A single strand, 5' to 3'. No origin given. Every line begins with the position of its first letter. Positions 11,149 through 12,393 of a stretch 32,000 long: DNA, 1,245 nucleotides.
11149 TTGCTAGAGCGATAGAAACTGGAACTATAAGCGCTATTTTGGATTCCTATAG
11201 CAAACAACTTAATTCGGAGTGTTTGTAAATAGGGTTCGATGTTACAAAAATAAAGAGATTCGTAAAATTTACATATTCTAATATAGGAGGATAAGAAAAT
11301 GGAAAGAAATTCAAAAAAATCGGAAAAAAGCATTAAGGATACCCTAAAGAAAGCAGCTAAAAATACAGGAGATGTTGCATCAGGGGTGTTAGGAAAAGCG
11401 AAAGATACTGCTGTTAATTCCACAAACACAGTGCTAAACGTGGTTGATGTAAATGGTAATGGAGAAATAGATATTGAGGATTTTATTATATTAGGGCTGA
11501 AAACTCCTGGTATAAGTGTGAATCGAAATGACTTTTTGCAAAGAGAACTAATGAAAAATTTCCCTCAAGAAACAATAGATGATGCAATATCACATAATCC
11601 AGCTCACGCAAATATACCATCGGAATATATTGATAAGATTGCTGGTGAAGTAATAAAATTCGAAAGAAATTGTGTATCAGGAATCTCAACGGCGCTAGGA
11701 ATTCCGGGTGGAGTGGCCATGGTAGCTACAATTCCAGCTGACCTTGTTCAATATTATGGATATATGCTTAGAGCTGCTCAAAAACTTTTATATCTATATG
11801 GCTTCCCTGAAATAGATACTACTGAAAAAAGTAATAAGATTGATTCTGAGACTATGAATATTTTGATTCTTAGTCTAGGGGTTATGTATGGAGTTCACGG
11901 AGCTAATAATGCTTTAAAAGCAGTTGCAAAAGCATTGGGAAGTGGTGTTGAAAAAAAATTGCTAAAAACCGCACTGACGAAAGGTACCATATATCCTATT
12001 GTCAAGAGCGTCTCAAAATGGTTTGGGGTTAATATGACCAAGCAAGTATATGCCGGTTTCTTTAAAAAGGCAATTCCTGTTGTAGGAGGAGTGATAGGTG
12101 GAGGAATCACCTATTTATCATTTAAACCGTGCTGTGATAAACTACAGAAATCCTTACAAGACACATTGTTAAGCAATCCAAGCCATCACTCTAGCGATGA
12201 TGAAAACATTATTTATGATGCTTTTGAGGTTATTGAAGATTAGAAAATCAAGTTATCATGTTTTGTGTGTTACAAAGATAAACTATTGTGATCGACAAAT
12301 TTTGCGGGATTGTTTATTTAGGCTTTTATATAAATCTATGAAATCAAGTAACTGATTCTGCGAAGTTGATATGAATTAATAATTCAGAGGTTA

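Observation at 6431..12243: Candidate expanded type IV restriction system: McrB-like / McrC / ADP-ribosylglycohydrolase / EcsC-like in one gene string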

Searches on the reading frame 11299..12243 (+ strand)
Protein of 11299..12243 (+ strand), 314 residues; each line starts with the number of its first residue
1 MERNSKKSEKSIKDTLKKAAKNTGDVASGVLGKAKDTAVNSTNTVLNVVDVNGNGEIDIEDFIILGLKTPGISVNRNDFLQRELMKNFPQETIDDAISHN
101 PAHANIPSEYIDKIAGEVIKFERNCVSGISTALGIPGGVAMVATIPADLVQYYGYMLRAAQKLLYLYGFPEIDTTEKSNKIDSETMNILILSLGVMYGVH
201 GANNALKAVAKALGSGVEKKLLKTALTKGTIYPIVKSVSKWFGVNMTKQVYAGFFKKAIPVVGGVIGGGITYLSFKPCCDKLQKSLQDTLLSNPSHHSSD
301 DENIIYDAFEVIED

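Call 3: search_protein_families(library=pfam, proteins=[window:11299-12243:+], max_evalue=0.01)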
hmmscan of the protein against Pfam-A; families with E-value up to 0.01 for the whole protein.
window:11299-12243:+ (314 aa): 1 family
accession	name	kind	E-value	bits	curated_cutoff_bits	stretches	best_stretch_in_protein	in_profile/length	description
PF00036.39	EF-hand_1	-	0.0067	16.3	25.4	0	46-63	6-23/29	EF hand domain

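Call 4: search_protein_families(library=padloc, proteins=[window:11299-12243:+], max_evalue=0.01)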
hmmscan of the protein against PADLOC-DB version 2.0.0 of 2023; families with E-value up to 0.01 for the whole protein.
window:11299-12243:+ (314 aa): 2 families
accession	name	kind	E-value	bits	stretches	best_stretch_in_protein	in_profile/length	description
PDLC04989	PDC-S30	-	3.1e-96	319.8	1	55-304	9-256/268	-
PDLC04988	PDC-S29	-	1.7e-06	25.7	1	116-276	57-202/220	-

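Call 5: search_protein_families(library=ncbifam, proteins=[window:11299-12243:+], max_evalue=0.01)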
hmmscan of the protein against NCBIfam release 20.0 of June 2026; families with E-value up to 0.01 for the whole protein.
window:11299-12243:+ (314 aa): 0 families

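Call 30: find_homologous_proteins(query=window:11299-12243:+, max_evalue=0.00001)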
Query window:11299-12243:+ (314 aa): 4672 proteins with E <= 0.00001 among 7527 candidates; the best 120 are listed.
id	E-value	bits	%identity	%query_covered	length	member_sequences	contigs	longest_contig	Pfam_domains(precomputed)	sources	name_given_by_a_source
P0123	6.5e-203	690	100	100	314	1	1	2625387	-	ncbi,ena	-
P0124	1.1e-153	529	66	96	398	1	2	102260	PF00036.39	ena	-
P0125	2.5e-151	521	75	98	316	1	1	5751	-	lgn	-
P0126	2.7e-150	518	75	99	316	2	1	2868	-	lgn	-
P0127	2.5e-149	514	74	99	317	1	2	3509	-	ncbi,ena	-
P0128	3.9e-149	514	74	99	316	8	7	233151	-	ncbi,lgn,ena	-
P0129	8.9e-149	513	74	100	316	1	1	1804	-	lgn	-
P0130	9.6e-149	512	73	100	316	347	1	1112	-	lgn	-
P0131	2.0e-148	511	74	99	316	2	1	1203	-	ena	-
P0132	4.1e-148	510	73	99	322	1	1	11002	-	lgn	-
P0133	4.3e-148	510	74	99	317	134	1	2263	-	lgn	-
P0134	4.4e-148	510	74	95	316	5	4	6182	-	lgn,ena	-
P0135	4.6e-148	510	72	99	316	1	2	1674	-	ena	-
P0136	4.9e-148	510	72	99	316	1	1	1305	-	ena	-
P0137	8.9e-148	509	72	99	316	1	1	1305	-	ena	-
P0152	1.4e-146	505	74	99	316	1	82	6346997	-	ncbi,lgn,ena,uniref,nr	ncbi:MAG: EcsC family protein [Ruminococcus sp.]|uniref:EcsC family protein n=1 Tax=Schaedlerella ar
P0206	1.4e-143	496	73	96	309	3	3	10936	PF12787.13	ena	-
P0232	4.6e-139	481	78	87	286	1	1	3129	PF12787.13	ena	-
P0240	8.8e-137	473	77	86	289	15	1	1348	PF12787.13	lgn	-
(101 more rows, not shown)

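Call 31: search_dna_similar(query=window:11299-12243:+, collection=plasmids, mode=protein, max_rows=25)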
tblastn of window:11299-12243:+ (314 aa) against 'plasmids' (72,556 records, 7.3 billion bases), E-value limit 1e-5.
Records with a match: 36; places in all: 36; records where one place covers at least 80% of the query: 4.
Best place of each record, by identity: 60-80% 1; <60% 35.
By first word of the organism name: Latilactobacillus 9; Lactiplantibacillus 6; Rhodococcus 5; Enterococcus 5; Lactococcus 2; Planococcus 1; Streptomyces 1; Arthrobacter 1; Gordonia 1; Lacticaseibacillus 1; and 4 more.
By predicted mobility (MOB-suite, as given by PLSDB): non-mobilizable 22; mobilizable 9; conjugative 5.
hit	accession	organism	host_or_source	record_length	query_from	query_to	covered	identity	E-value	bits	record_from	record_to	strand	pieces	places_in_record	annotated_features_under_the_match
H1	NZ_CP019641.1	Planococcus lenghuensis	whole organism,crude oil-contamination ...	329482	66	307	77%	44.3%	1e-41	160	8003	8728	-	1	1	hypothetical protein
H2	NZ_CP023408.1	Streptomyces fungicidicus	Pig,cell culture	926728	63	314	80%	42.5%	4e-39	153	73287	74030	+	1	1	hypothetical protein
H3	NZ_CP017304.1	Rhodococcus sp. YL-1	pure culture,soil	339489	40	307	85%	39.6%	3e-39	154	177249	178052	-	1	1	membrane protein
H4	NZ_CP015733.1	Arthrobacter sp. U41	Purified bacterial strains from deep ...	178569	68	304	75%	43.9%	1e-38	152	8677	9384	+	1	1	hypothetical protein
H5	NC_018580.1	Gordonia sp. KTR9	-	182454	70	296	72%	45.8%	4e-45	171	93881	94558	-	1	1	hypothetical protein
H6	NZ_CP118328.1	Rhodococcus sp. DK17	pure culture,crude oil-contaminated soil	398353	68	298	74%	42.0%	4e-36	144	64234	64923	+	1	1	membrane protein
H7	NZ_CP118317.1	Rhodococcus sp. DK180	pure culture,crude oil-contaminated soil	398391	68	298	74%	42.0%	4e-36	144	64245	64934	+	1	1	membrane protein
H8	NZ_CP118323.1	Rhodococcus sp. DK176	pure culture,crude oil-contaminated soil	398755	68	298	74%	42.0%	4e-36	144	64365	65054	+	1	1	membrane protein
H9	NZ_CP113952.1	Rhodococcus sp. JS3073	culture,soil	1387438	68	298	74%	42.0%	4e-36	144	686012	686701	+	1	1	record has no annotation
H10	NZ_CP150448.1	Lactiplantibacillus plantarum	-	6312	38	286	79%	37.5%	4e-24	109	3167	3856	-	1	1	EcsC family protein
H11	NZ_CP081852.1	Lacticaseibacillus paracasei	Traditional fermented dairy ...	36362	38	286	79%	37.1%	3e-23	107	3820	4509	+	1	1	EcsC family protein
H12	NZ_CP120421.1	Lactococcus sp. bn62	pig,lung sample of a healthy pig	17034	38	286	79%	37.1%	3e-23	107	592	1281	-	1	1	EcsC family protein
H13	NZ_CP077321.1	Enterococcus durans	-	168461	33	286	81%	35.0%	5e-20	98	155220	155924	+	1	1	none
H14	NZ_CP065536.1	Enterococcus durans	Dried milk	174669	33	286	81%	35.0%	5e-20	98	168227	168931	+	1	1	none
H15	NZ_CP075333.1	Lactiplantibacillus plantarum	whole organism,meat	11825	67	286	70%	39.6%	6e-23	106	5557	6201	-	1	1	EcsC family protein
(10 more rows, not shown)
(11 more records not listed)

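Call 32: find_encoding_contigs(protein=P0152, flank=6000, max_places=6)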
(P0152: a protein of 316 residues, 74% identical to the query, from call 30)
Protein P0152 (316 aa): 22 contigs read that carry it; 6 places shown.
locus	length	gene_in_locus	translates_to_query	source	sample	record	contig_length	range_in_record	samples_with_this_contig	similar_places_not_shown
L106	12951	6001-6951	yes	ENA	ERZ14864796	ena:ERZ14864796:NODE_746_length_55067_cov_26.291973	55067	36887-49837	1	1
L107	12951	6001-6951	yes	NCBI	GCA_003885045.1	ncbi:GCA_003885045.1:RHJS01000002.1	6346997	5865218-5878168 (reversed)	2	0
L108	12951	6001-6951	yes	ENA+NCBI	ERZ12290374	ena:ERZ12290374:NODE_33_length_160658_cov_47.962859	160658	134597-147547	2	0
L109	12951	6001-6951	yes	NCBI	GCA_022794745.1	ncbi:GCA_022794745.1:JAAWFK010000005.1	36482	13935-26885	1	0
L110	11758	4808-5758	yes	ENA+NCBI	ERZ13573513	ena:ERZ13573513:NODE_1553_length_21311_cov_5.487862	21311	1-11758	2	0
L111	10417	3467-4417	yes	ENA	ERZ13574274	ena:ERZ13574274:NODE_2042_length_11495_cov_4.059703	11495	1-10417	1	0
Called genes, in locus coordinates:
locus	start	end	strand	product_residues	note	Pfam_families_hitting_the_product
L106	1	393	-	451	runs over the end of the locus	PF01554:MatE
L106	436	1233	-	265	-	PF13489:Methyltransf_23, PF01209:Ubie_methyltran (weak), PF02353:CMAS (weak), PF13649:Methyltransf_25, PF13847:Methyltransf_31, PF08241:Methyltransf_11, PF08242:Methyltransf_12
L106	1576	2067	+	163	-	PF12724:Flavodoxin_5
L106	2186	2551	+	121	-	PF03965:Penicillinase_R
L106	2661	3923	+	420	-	PF05569:Peptidase_M56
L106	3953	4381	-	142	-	PF01243:PNPOx_N, PF16242:Pyrid_ox_like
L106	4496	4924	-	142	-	PF00293:NUDIX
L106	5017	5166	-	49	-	-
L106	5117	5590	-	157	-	PF00583:Acetyltransf_1, PF13673:Acetyltransf_10, PF13302:Acetyltransf_3 (faint), PF13508:Acetyltransf_7, PF08445:FR47 (weak)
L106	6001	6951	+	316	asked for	-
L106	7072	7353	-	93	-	PF15919:HicB_lk_antitox, PF15970:HicB-like_2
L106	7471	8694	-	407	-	PF00583:Acetyltransf_1, PF13673:Acetyltransf_10, PF13508:Acetyltransf_7, PF01048:PNP_UDP_1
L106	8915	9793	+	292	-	PF00376:MerR, PF13411:MerR_1, PF09278:MerR-DNA-bind (weak), PF07739:TipAS (weak)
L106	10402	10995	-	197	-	PF13274:SocA_Panacea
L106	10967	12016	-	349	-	PF01972:SDH_protease, PF25145:NfeD1b_N (weak)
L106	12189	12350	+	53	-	-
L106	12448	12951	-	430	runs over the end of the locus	PF00117:GATase (weak), PF00733:Asn_synthase (weak), PF02540:NAD_synthase (weak), PF01171:ATP_bind_3 (weak), PF06508:QueC (faint), PF00958:GMP_synt_C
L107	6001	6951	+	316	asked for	-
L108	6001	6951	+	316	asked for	-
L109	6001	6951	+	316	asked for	-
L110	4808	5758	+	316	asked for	-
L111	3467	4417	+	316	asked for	-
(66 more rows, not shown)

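Call 33: find_encoding_contigs(protein=P0124, flank=6000, max_places=2)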
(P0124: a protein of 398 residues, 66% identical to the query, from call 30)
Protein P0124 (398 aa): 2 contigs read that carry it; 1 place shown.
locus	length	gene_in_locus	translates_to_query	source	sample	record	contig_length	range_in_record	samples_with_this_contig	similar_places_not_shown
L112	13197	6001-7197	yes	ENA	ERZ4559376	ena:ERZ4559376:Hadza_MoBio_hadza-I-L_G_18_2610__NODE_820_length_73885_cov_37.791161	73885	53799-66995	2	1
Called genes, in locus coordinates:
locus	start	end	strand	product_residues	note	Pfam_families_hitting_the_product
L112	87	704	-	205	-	PF00753:Lactamase_B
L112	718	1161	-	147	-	PF02580:Tyr_Deacylase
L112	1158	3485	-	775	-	PF13328:HD_4, PF01966:HD, PF04607:RelA_SpoT, PF02824:TGS, PF19296:RelA_AH, PF28438:RelA_RIS, PF13291:ACT_4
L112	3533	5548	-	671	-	PF01368:DHH, PF02272:DHHA1, PF17768:RecJ_OB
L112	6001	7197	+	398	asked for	PF00036:EF-hand_1 (faint)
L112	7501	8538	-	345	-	PF03706:LPG_synthase_TM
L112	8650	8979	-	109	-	PF05437:AzlD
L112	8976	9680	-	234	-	PF03591:AzlC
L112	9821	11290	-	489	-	PF00209:SNF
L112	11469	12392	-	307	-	PF00892:EamA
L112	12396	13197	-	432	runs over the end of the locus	PF06838:Met_gamma_lyase, PF01053:Cys_Met_Meta_PP (weak)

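Call 92: find_related_loci(query=A6, collection=viral_contigs, flank=8000)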
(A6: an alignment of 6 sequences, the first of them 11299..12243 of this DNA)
Query A6 (314 aa) in viral_contigs; peptide patterns used: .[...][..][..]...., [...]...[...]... (x = any residue, [..] = any of these).
229 stretches matched a pattern; 14 encode a relative of the query (tblastn E <= 1e-3); 14 distinct loci.
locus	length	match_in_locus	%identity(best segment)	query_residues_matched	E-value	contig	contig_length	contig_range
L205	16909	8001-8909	62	10-313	2e-119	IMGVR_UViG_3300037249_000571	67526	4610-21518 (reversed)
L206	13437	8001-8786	67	45-305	3e-114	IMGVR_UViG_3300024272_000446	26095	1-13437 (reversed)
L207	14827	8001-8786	67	45-305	3e-114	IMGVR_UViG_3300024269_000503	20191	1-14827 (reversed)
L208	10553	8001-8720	52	56-297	2e-73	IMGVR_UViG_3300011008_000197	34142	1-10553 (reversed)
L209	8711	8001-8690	43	66-297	8e-65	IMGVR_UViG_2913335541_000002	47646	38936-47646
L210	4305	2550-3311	43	56-311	4e-64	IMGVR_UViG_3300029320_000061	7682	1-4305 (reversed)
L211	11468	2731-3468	42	66-310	2e-62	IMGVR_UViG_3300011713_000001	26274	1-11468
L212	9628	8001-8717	43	57-297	4e-62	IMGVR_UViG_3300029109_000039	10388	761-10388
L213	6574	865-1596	39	66-314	9e-60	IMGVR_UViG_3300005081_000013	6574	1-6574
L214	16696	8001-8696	40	54-288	3e-50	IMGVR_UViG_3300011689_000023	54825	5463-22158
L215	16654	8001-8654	40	70-290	2e-46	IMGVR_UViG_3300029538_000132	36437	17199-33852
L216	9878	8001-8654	40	70-290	2e-46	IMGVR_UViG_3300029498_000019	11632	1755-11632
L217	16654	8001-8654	40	70-290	2e-46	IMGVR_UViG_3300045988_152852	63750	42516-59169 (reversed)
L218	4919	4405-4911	44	12-198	3e-44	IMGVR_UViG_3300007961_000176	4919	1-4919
